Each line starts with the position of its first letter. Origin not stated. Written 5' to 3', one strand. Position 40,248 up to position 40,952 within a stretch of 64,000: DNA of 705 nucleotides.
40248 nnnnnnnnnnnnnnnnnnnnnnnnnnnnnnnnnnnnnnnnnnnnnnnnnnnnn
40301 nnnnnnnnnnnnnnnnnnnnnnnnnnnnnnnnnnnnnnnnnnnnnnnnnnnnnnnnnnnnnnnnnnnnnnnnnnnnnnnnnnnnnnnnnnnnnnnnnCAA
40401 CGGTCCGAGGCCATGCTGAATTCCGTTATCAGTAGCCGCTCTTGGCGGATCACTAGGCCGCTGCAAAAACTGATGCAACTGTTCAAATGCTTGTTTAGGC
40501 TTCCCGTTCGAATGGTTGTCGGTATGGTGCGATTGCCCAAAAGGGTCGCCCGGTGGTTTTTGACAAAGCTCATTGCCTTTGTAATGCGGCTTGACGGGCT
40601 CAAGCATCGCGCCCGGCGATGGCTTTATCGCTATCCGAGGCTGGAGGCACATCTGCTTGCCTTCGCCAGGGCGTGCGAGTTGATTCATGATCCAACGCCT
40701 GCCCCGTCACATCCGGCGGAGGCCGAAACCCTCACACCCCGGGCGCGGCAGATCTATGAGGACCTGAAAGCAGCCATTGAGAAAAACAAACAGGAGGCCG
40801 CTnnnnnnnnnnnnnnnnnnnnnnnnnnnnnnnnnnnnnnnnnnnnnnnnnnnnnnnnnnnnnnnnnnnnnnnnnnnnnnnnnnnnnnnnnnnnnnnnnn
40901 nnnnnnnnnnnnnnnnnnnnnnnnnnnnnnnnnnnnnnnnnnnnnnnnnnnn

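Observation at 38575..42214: A 1.82-kb tandem duplication created a chimeric gene: GT4 domain plus the methyltransferase's anchor tail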

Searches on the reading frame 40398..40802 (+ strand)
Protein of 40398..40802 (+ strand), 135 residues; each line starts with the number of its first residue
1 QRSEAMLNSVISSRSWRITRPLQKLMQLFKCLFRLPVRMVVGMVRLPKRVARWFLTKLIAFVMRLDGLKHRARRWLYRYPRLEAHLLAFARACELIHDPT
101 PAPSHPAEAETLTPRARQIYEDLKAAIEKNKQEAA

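Call 16: find_homologous_proteins(query=A1, max_evalue=0.001)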
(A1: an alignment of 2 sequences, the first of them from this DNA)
Query A1 (2 sequences) (135 aa, profile of the alignment): 51 proteins with E <= 0.001 among 732 candidates.
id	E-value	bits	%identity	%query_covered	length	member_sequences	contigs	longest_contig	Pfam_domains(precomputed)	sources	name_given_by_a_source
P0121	9.4e-44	167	61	99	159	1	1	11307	-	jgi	jgi:O-antigen chain-terminating methyltransferase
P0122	3.8e-41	158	61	94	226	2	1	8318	-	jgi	jgi:hypothetical protein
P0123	3.7e-20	90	36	90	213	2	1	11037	-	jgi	-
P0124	1.3e-19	88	45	70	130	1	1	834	-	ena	-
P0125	1.5e-16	79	37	93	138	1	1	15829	-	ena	-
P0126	5.9e-15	73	37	95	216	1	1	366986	-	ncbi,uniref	ncbi:hypothetical protein AB4090_00505, partial [Acidithiobacillus sp. IBUN Pt1247-S3]|uniref:hypoth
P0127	9.6e-15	73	32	96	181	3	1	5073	-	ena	-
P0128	2.2e-14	72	37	93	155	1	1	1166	-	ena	-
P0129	2.9e-14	71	33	94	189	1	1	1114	-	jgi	-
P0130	4.3e-14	71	35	65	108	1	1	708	-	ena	-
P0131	1.6e-13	69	45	57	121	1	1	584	-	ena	-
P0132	1.8e-13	69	36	95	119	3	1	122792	-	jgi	jgi:hypothetical protein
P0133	8.3e-13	66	34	97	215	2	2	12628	-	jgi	jgi:O-antigen chain-terminating methyltransferase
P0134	8.5e-13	66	32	95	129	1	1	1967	-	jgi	jgi:hypothetical protein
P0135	1.8e-12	65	34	96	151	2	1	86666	-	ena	-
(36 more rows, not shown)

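Call 18: find_encoding_contigs(protein=P0121, flank=10000, max_places=3)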
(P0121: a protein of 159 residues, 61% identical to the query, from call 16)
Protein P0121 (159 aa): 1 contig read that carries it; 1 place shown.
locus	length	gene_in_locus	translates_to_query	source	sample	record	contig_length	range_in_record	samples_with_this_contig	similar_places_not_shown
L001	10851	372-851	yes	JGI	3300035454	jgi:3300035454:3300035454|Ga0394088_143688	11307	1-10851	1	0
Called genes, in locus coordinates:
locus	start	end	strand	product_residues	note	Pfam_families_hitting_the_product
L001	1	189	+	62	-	?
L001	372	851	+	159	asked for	-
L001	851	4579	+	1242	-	PF13439:Glyco_transf_4 (weak), PF20706:GT4-conflict, PF00534:Glycos_transf_1, PF13692:Glyco_trans_1_4, PF00534:Glycos_transf_1, PF13692:Glyco_trans_1_4 (weak), PF00534:Glycos_transf_1, PF13692:Glyco_trans_1_4, +1 more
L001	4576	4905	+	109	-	-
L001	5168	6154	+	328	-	PF00535:Glycos_transf_2, PF10111:Glyco_tranf_2_2 (weak)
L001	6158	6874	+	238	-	PF13489:Methyltransf_23, PF08241:Methyltransf_11 (weak)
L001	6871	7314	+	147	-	PF04138:GtrA_DPMS_TM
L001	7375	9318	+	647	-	-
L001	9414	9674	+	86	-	-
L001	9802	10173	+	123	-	-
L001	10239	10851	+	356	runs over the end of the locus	?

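Call 19: find_encoding_contigs(protein=P0122, flank=10000, max_places=3)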
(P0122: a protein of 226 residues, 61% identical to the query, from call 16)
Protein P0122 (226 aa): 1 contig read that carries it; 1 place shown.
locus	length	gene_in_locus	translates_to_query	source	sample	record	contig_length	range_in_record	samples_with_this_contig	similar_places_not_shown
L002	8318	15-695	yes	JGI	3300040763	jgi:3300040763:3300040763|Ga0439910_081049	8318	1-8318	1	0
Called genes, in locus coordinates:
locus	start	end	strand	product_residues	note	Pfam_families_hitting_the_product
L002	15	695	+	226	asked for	-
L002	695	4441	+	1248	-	PF13439:Glyco_transf_4 (faint), PF00534:Glycos_transf_1, PF13692:Glyco_trans_1_4, PF20706:GT4-conflict, PF00534:Glycos_transf_1, PF13692:Glyco_trans_1_4 (weak), PF00534:Glycos_transf_1, PF13692:Glyco_trans_1_4, +1 more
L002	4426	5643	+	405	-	PF05050:Methyltransf_21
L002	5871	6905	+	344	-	PF01370:Epimerase, PF04321:RmlD_sub_bind (weak), PF16363:GDP_Man_Dehyd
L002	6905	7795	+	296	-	PF01073:3Beta_HSD, PF01370:Epimerase, PF04321:RmlD_sub_bind, PF13460:NAD_binding_10 (weak), PF16363:GDP_Man_Dehyd, PF07993:NAD_binding_4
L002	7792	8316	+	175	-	?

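Call 29: search_protein_representatives(alignment_id=A2)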
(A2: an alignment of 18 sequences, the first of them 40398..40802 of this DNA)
Query: 18 sequences, 195 profile positions. Proteins with E-value up to 0.001 (for the whole library): 5656; up to 1e-10: 1444; up to 1e-30: 99. The best 150 are listed.
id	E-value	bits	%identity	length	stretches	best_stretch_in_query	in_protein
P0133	2.2e-55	204.0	-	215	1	11-194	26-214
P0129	2.2e-53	197.5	-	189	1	1-195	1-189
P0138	5.2e-53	196.3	-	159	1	30-193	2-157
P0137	2.6e-52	194.0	-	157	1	37-194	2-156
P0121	7.3e-49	182.7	-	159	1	62-194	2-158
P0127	2.7e-48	180.9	-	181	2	60-154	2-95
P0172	5.9e-47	176.5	-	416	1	10-194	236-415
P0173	2.9e-46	174.3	-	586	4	10-194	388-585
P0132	1.1e-45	172.4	-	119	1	68-193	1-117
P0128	7.2e-45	169.7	-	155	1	50-192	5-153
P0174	4.7e-42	160.5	-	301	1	15-193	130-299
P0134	5.7e-42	160.2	-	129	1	63-194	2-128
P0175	6.2e-41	156.9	-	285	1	13-194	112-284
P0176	7.3e-41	156.6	-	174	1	18-194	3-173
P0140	1.7e-40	155.5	-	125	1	62-194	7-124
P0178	2.6e-40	154.8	-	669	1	13-195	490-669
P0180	3.4e-39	151.2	-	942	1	13-193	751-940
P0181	5.2e-39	150.6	-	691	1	13-194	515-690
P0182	6.9e-39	150.2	-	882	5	11-191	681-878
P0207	1.8e-34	135.7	-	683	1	20-193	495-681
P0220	2.5e-33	132.1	-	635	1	11-191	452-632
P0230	1.8e-32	129.3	-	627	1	12-194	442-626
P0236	3.3e-32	128.4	-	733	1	16-191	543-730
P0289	6.7e-29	117.6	-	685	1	21-194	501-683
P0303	1.7e-28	116.3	-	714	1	22-191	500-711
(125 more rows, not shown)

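Call 31: search_protein_families(library=pfam, alignment_id=A3, max_evalue=0.0001)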
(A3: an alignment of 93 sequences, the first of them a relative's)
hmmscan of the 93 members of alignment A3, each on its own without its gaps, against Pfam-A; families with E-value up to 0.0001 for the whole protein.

A. member 1, P0172 (416 aa): 0 families

B. families by the number of members that match (of 93 scanned): 28 families (the first 25 are shown)
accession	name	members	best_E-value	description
PF13489.12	Methyltransf_23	41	3.6e-19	Methyltransferase domain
PF08241.18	Methyltransf_11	41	8.3e-17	Methyltransferase domain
PF13649.12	Methyltransf_25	41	1.5e-15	Methyltransferase domain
PF08242.18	Methyltransf_12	39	2.6e-11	Methyltransferase domain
PF13847.12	Methyltransf_31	35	1.1e-13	Methyltransferase domain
PF07021.18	MetW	34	3e-11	Methionine biosynthesis protein MetW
PF05050.19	Methyltransf_21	27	4e-32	Methyltransferase FkbM domain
PF11839.13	Alanine_zipper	6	1.2e-09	Alanine-zipper, major outer membrane lipoprotein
PF01209.24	Ubie_methyltran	5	5e-06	ubiE/COQ5 methyltransferase family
PF05175.20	MTS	2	2.2e-06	Methyltransferase small domain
PF03848.20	TehB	2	3.8e-06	Tellurite resistance protein TehB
PF02353.26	CMAS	2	6.5e-05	Mycolic acid cyclopropane synthetase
PF01501.26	Glyco_transf_8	1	7.1e-43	Glycosyl transferase family 8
PF04488.21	Gly_transf_sug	1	9.4e-08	Glycosyltransferase sugar-binding region containing DXD motif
PF00261.25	Tropomyosin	1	3.6e-07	Tropomyosin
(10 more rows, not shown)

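Call 44: find_related_loci(query=A2, collection=genome_contigs, flank=6000)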
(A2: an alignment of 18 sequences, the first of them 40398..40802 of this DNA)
Query A2 (135 aa) in genome_contigs; peptide patterns used: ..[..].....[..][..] (x = any residue, [..] = any of these).
101 stretches matched a pattern; 15 encode a relative of the query (tblastn E <= 1e-3); 15 distinct loci.
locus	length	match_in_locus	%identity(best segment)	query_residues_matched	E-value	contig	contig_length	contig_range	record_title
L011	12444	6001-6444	36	1-133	5e-18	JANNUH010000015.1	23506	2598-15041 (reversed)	MAG: Desulfobacterales bacterium isolate SOY_30_metabat_237 SOY_30_k141_3613960, whole genome shotgun sequence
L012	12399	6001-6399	37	6-133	2e-17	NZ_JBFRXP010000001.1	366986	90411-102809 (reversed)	Acidithiobacillus sp. IBUN Pt1247-S3 NODE_1_length_366986_cov_1013.149554, whole genome shotgun sequence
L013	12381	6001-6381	35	15-132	9e-13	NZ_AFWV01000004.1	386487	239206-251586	Thiocapsa marina 5811 ctg472, whole genome shotgun sequence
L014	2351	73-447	30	6-133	2e-10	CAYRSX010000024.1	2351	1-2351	MAG TPA_asm: uncultured Desulfobulbaceae bacterium isolate binchicken_co23_241 genome assembly, contig: k141_1534894, wh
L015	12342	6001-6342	35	4-133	2e-9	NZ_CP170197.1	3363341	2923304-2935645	Sulfuriferula sp. GW1 chromosome, complete genome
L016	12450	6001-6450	31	10-134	4e-9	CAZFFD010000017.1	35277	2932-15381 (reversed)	MAG TPA_asm: uncultured Methanotrichaceae archaeon isolate binchicken_co20_93 genome assembly, contig: NODE_2631_length_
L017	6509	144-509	34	7-131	5e-9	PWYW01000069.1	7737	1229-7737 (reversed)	MAG: Gammaproteobacteria bacterium isolate T3Sed10_151R1 T3-Sed10-C24862, whole genome shotgun sequence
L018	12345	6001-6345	31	4-133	2e-8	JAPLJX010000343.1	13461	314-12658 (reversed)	MAG: Deltaproteobacteria bacterium isolate LacPavin_0818_WC55_MAG_56_7 LacPavin_0818_WC55_scaffold_64344, whole genome s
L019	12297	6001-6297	33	7-133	5e-8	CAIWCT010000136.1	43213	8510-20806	MAG: uncultured delta proteobacterium isolate AM-2014_bin-3252 genome assembly, contig: bin-3252:136/455, whole genome s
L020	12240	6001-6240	33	71-133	8e-7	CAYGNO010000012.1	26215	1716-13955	MAG TPA_asm: uncultured Sulfuricella sp. isolate ERP113451_co7_46 genome assembly, contig: NODE_1289_length_26215_cov_26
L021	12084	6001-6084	61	106-133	1e-6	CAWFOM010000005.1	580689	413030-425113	MAG: uncultured delta proteobacterium isolate MFD05942.bin.3.94 genome assembly, contig: contig_1632, whole genome shotg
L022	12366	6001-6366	30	7-135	2e-6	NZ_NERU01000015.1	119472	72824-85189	Limnohabitans sp. WS1 LimC-WS1-C15, whole genome shotgun sequence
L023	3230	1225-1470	34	52-132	1e-5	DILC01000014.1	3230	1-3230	MAG TPA_asm: Rhodocyclaceae bacterium UBA5602 UBA5602_contig_44748, whole genome shotgun sequence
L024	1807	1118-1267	40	86-134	1e-5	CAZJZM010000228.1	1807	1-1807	MAG TPA_asm: Candidatus Micrarchaeota archaeon isolate binchicken_co3_333 genome assembly, contig: NODE_242372_length_18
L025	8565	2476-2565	55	101-133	1e-4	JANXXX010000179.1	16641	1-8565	MAG: Gallionella sp. isolate GL140_3_metabat_236_sub GL140_3_k141_1232228, whole genome shotgun sequence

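Call 56: search_solved_structures(query=A2, max_evalue=1)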
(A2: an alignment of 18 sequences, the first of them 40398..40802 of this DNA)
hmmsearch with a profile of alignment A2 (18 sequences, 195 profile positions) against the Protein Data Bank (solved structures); distinct sequences matched with E-value up to 1: 0.

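Call 71: predict_structure(alignment_id=A5)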
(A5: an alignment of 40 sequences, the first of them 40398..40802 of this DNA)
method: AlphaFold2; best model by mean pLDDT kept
length: 135 residues; sequences in the alignment: 40
mean_pLDDT: 82.2   pTM: 0.34
mean pLDDT of the five models: 82.2, 80.4, 80.2, 77.2, 76.4
residues with pLDDT >= 90: 28; 70-90: 87; 50-70: 20; < 50: 0
segments of 3 or more residues with pLDDT < 50: none
pLDDT, mean of each block of 10 residues (from residue 1): 88 80 86 74 72 84 84 89 87 74 60 89 96 92
secondary structure, 60 per line:
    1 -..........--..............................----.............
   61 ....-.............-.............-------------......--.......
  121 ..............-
elements in order: H2-11 H14-43 H48-64 H66-78 H80-92 H106-111 H114-134

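Call 86: search_protein_families(library=pfam, proteins=[P0180, P0182, P0236, P0303, P0181, P0289, P0207, P0178, P0220, P0230], max_evalue=0.0001)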
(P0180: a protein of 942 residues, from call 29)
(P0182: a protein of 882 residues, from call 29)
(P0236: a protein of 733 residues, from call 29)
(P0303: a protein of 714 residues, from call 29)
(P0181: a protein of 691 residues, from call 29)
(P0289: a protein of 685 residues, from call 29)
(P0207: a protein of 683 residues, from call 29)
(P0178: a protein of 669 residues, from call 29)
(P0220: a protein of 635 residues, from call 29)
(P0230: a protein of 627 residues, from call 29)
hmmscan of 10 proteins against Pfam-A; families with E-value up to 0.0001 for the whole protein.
P0180 (942 aa): 5 families
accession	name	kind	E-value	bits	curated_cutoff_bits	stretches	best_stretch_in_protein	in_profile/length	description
PF13847.12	Methyltransf_31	-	5.1e-10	39.7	27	1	60-140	5-88/145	Methyltransferase domain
PF13649.12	Methyltransf_25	-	2.6e-08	34.9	27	1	62-142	1-80/97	Methyltransferase domain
PF08242.18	Methyltransf_12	-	3e-07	31.5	30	1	63-142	1-79/98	Methyltransferase domain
PF08241.18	Methyltransf_11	-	7.5e-06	26.9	21.2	1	63-139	1-73/95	Methyltransferase domain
PF13489.12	Methyltransf_23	-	1.2e-05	25.5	27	1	50-168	15-120/164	Methyltransferase domain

P0182 (882 aa): 5 families
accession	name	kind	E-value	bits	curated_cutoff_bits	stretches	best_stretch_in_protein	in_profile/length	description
PF13847.12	Methyltransf_31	-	1.6e-11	44.5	27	1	52-132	5-88/145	Methyltransferase domain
PF13649.12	Methyltransf_25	-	1.7e-10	41.9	27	1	54-140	1-86/97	Methyltransferase domain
PF08242.18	Methyltransf_12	-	1.3e-09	39.1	30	1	55-140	1-88/98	Methyltransferase domain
PF08241.18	Methyltransf_11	-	1.1e-08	36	21.2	1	55-135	1-78/95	Methyltransferase domain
PF13489.12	Methyltransf_23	-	3.9e-07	30.4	27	1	47-133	16-96/164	Methyltransferase domain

P0236 (733 aa): 7 families
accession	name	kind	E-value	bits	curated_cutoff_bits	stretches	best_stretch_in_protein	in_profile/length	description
PF13847.12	Methyltransf_31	-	1.1e-13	51.5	27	1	52-133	5-89/145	Methyltransferase domain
PF13649.12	Methyltransf_25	-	8.4e-12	46.1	27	1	54-140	1-86/97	Methyltransferase domain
PF08241.18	Methyltransf_11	-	7.7e-10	39.7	21.2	1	55-134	1-74/95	Methyltransferase domain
PF08242.18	Methyltransf_12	-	2.6e-08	34.9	30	1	55-145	1-90/98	Methyltransferase domain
PF13489.12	Methyltransf_23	-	1.7e-07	31.5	27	1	35-133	7-96/164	Methyltransferase domain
PF00069.31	Pkinase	-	1.1e-06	28.7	31.7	1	264-367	44-149/263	Protein kinase domain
PF05175.20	MTS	-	8.8e-05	22.6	23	0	53-149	34-128/170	Methyltransferase small domain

P0303 (714 aa): 5 families
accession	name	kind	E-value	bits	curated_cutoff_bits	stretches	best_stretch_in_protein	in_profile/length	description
PF08241.18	Methyltransf_11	-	4.7e-13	50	21.2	1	46-138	2-95/95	Methyltransferase domain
PF13489.12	Methyltransf_23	-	1.6e-11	44.6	27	1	24-157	5-137/164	Methyltransferase domain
PF13649.12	Methyltransf_25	-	3.9e-11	43.9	27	1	46-134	3-97/97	Methyltransferase domain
PF08242.18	Methyltransf_12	-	5.8e-07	30.6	30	1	46-136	2-98/98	Methyltransferase domain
PF07021.18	MetW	-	3.8e-06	27.1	21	1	45-104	18-78/193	Methionine biosynthesis protein MetW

P0181 (691 aa): 6 families
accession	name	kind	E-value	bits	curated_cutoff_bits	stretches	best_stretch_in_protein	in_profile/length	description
PF13649.12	Methyltransf_25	-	6.2e-10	40.1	27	1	70-150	1-80/97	Methyltransferase domain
PF13847.12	Methyltransf_31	-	3.2e-09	37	27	1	67-146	4-86/145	Methyltransferase domain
PF08242.18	Methyltransf_12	-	3e-08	34.7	30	1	71-154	1-79/98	Methyltransferase domain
PF08241.18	Methyltransf_11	-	3.1e-08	34.6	21.2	1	71-154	1-74/95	Methyltransferase domain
PF13489.12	Methyltransf_23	-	1.9e-05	24.9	27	1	55-149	11-96/164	Methyltransferase domain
PF03848.20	TehB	-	4.4e-05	23.5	20.4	1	54-147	16-108/193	Tellurite resistance protein TehB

P0289 (685 aa): 0 families

P0207 (683 aa): 6 families
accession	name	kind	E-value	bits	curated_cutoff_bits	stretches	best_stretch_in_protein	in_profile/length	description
PF08241.18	Methyltransf_11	-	1.6e-16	61.1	21.2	1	44-137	1-95/95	Methyltransferase domain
PF13489.12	Methyltransf_23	-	1.4e-15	57.8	27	1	39-176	22-159/164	Methyltransferase domain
PF13649.12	Methyltransf_25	-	9e-15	55.6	27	1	44-133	2-97/97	Methyltransferase domain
PF07021.18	MetW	-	1.2e-08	35.3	21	1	41-114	15-89/193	Methionine biosynthesis protein MetW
PF08242.18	Methyltransf_12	-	2.9e-08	34.8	30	1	44-135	1-98/98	Methyltransferase domain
PF13847.12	Methyltransf_31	-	3.4e-08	33.7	27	1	41-141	5-113/145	Methyltransferase domain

P0178 (669 aa): 6 families
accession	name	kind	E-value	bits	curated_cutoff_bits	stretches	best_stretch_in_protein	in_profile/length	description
PF13649.12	Methyltransf_25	-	3.5e-12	47.3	27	1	54-141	1-87/97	Methyltransferase domain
PF13847.12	Methyltransf_31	-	9.5e-12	45.3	27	1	52-152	5-105/145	Methyltransferase domain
PF08241.18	Methyltransf_11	-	2.3e-11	44.6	21.2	1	55-135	1-75/95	Methyltransferase domain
PF13489.12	Methyltransf_23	-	4.2e-08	33.5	27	1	37-162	9-122/164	Methyltransferase domain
PF08242.18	Methyltransf_12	-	7e-08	33.5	30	1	55-140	1-81/98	Methyltransferase domain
PF03848.20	TehB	-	3.8e-06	26.9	20.4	1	50-134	30-111/193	Tellurite resistance protein TehB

P0220 (635 aa): 6 families
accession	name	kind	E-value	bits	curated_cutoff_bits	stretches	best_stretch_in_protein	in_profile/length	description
PF08241.18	Methyltransf_11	-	8.5e-15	55.6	21.2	1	44-137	1-95/95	Methyltransferase domain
PF13649.12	Methyltransf_25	-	1.5e-14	54.9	27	1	44-133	2-97/97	Methyltransferase domain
PF13489.12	Methyltransf_23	-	1.2e-13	51.6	27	1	39-179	22-162/164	Methyltransferase domain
PF08242.18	Methyltransf_12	-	1.8e-10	41.8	30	1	44-135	1-98/98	Methyltransferase domain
PF07021.18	MetW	-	3.7e-10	40.2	21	1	39-105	13-80/193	Methionine biosynthesis protein MetW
PF13847.12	Methyltransf_31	-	1.1e-08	35.3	27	1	41-142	5-119/145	Methyltransferase domain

P0230 (627 aa): 6 families
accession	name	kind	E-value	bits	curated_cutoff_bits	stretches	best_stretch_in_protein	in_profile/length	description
PF08241.18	Methyltransf_11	-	2.6e-13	50.8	21.2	1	29-122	1-95/95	Methyltransferase domain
PF13649.12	Methyltransf_25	-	5.2e-13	49.9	27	1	29-118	2-97/97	Methyltransferase domain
PF13489.12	Methyltransf_23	-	1.2e-12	48.3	27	1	25-129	23-123/164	Methyltransferase domain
PF13847.12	Methyltransf_31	-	5.9e-08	32.9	27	1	28-126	7-113/145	Methyltransferase domain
PF08242.18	Methyltransf_12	-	1e-07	33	30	1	29-120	1-98/98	Methyltransferase domain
PF07021.18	MetW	-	1.1e-05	25.5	21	1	28-87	17-77/193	Methionine biosynthesis protein MetW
